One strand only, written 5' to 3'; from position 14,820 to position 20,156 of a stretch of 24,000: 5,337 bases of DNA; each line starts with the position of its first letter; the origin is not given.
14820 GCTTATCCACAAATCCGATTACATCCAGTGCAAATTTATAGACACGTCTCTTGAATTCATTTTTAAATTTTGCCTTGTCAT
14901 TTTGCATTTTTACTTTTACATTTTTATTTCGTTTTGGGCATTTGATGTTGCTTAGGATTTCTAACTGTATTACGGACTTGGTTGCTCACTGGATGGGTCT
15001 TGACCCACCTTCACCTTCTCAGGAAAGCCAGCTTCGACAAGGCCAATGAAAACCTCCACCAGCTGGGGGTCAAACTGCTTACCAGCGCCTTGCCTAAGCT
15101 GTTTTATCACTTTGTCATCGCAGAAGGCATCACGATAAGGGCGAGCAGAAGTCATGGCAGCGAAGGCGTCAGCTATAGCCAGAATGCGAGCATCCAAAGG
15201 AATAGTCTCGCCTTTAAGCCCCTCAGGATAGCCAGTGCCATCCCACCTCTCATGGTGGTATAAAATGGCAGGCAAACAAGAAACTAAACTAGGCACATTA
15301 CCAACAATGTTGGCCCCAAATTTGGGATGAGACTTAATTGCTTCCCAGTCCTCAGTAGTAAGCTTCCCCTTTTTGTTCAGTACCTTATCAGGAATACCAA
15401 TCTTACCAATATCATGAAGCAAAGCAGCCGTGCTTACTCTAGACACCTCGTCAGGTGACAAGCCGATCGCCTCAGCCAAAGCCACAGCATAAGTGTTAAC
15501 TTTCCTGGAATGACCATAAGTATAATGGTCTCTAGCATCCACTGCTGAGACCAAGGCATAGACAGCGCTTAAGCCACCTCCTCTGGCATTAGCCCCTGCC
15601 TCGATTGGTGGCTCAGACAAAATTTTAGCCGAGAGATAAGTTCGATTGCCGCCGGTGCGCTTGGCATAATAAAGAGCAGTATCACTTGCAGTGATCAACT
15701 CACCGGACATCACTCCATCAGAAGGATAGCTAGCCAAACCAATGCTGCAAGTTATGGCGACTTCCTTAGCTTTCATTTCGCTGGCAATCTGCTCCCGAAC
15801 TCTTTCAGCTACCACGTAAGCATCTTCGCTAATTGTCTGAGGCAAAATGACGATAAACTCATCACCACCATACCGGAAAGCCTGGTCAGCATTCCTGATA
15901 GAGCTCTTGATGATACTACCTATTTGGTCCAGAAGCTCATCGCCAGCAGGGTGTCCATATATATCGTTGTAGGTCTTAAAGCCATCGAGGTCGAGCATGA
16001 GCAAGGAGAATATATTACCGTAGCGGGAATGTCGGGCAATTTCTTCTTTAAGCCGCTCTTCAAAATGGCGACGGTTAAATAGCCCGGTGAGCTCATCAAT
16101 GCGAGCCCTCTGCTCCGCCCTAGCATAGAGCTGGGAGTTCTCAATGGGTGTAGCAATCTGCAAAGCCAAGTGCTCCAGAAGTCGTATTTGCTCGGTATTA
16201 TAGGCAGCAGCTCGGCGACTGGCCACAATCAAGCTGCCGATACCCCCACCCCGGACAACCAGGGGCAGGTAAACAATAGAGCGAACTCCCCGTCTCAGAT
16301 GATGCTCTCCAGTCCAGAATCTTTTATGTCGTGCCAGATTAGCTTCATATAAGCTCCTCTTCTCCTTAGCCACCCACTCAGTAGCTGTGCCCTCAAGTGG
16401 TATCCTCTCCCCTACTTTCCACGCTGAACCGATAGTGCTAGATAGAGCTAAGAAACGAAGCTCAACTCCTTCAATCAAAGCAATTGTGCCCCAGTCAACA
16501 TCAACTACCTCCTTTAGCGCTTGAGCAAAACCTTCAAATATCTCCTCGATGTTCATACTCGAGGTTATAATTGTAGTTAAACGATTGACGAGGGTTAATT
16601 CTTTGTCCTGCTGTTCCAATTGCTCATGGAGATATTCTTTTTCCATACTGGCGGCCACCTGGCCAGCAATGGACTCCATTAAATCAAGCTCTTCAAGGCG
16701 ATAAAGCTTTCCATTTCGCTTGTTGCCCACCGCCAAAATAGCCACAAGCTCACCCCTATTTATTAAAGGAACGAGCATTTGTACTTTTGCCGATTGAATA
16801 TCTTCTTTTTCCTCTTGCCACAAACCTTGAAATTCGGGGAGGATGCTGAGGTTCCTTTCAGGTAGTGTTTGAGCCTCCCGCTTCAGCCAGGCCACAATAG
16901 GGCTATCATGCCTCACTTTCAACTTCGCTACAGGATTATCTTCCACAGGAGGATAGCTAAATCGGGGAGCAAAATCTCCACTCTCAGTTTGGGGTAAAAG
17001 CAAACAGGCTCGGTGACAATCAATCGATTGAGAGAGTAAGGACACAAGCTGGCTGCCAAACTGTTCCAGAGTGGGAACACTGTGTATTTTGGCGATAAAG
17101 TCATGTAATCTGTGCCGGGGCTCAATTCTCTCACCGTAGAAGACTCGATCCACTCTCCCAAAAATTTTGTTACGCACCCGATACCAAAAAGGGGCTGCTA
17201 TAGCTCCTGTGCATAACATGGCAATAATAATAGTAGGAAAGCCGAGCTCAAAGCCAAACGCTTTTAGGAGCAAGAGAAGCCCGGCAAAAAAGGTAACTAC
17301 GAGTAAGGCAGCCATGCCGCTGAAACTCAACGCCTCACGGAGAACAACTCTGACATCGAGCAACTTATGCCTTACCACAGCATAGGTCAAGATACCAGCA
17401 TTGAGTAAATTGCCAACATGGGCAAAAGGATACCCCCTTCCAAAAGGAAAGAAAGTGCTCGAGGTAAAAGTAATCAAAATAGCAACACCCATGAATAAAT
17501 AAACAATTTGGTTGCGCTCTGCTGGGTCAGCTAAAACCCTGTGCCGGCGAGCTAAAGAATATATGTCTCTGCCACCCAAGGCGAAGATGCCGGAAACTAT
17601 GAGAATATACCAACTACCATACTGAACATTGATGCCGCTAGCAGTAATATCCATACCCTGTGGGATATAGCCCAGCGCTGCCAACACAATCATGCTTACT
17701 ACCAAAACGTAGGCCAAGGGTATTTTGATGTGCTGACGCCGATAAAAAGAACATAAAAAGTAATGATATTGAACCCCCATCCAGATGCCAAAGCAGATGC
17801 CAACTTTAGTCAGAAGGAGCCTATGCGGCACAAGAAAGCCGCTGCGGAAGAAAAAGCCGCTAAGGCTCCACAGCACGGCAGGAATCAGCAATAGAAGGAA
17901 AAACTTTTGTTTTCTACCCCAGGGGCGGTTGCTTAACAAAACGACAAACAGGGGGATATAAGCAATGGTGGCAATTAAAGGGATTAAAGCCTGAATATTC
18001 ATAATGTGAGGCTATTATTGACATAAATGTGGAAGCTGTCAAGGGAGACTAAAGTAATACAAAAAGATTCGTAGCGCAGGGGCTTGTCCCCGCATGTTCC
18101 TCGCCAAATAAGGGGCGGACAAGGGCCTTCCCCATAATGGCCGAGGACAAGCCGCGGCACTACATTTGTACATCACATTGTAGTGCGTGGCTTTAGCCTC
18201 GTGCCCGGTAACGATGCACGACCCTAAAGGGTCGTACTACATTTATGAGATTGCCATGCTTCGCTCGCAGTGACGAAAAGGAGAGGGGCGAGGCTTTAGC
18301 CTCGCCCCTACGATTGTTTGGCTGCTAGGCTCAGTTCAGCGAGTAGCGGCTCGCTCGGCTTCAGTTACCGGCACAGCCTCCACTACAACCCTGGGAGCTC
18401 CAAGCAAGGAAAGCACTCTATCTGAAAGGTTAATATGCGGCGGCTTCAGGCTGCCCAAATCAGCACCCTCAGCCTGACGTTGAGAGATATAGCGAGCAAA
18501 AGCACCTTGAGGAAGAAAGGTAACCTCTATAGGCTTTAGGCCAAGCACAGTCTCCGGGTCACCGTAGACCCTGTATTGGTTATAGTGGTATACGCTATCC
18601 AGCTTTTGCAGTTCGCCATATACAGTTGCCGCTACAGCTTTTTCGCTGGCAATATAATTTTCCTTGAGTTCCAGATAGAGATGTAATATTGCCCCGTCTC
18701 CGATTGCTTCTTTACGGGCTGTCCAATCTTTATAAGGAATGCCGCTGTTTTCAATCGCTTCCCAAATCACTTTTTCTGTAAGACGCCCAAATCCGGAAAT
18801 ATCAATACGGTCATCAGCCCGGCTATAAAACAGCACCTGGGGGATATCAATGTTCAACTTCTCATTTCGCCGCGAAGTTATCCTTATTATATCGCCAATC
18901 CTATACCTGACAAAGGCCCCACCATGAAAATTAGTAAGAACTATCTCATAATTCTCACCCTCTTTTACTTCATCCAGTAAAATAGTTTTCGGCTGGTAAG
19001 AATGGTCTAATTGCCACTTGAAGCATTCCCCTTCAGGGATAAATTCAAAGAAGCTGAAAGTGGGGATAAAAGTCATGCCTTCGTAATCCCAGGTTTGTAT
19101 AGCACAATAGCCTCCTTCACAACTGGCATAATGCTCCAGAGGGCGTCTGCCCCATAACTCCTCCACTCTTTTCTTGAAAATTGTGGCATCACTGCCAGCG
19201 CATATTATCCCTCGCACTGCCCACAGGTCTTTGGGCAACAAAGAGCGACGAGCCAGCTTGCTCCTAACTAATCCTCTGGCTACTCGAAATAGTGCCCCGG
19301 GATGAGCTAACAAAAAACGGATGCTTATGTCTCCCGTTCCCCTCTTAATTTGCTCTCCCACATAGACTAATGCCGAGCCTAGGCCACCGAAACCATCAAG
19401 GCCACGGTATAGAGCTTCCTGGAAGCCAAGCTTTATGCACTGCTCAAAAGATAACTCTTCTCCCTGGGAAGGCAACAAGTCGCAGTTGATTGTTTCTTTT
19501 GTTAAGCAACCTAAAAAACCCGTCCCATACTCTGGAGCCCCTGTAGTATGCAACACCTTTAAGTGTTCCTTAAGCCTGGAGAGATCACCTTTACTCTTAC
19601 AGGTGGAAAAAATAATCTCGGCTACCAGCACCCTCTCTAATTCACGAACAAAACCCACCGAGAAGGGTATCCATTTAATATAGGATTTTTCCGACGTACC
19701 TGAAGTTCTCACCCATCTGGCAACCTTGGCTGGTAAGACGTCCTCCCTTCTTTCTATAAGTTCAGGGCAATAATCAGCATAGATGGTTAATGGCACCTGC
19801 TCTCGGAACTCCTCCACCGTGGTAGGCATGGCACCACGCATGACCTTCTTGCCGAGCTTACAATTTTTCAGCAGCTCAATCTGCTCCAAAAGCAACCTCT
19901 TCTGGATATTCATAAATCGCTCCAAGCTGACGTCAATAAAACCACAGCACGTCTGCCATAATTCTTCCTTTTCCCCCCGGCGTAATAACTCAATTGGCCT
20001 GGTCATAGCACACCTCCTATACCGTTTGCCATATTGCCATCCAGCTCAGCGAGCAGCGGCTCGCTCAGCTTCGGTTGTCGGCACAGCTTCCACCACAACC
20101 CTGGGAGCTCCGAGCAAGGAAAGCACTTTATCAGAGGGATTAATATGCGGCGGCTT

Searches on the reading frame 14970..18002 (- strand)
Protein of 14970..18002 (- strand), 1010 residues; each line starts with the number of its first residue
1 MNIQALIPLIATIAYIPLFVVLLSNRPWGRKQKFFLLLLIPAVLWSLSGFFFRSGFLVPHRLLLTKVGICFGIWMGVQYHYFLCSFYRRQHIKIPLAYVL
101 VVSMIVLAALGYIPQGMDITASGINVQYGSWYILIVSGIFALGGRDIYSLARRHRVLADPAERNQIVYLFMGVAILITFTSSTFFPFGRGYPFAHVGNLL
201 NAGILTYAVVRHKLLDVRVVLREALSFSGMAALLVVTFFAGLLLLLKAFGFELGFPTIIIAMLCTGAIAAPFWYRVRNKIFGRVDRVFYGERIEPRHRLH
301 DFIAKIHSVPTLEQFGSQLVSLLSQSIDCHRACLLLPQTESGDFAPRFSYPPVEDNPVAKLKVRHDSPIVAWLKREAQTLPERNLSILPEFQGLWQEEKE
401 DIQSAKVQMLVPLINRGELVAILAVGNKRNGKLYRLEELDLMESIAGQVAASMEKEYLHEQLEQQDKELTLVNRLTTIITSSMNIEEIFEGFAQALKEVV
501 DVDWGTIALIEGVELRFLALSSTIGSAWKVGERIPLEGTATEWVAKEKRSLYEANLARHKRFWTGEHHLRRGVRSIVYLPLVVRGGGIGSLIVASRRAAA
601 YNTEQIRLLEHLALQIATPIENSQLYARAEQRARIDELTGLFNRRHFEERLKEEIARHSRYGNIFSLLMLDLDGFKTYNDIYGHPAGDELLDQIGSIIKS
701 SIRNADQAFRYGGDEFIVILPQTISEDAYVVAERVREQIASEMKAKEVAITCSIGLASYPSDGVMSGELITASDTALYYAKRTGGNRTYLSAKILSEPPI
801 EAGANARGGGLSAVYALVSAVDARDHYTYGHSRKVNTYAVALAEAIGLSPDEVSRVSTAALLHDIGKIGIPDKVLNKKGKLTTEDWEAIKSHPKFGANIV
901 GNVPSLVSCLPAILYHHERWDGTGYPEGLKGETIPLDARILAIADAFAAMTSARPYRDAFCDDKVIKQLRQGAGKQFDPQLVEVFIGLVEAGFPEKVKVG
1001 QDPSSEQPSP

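Call 6: search_protein_families(library=pfam, proteins=[window:14970-18002:-], max_evalue=0.001)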
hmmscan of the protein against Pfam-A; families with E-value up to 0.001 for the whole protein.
window:14970-18002:- (1010 aa): 6 families
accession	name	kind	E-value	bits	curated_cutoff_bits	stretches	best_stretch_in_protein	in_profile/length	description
PF00990.26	GGDEF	-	6.8e-46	156.4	23.8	1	634-787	2-161/161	Diguanylate cyclase, GGDEF domain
PF13487.12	HD_5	-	2.1e-40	138.7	27.2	1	819-981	5-170/170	HD domain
PF01966.28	HD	-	1.1e-23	84.1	22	1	828-950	1-116/116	HD domain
PF01590.32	GAF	-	2.1e-21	77.3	22.4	2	484-618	1-131/133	GAF domain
PF13185.12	GAF_2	-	2.2e-20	73.7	28.6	2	483-618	2-133/136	GAF domain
PF13492.12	GAF_3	-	2.9e-18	66.9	27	2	484-622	1-129/129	GAF domain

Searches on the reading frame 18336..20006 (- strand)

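Call 6: search_protein_families(library=pfam, proteins=[window:18336-20006:-], max_evalue=0.001)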
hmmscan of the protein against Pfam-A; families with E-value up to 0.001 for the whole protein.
window:18336-20006:- (556 aa): 2 families
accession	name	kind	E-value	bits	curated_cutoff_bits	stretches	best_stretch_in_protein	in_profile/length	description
PF23571.1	GH3_M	-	8.1e-16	58.3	23.6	1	312-382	2-66/75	GH3 family central domain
PF03321.19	GH3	-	5.9e-09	36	23.6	1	29-125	10-108/304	GH3 family N-terminal domain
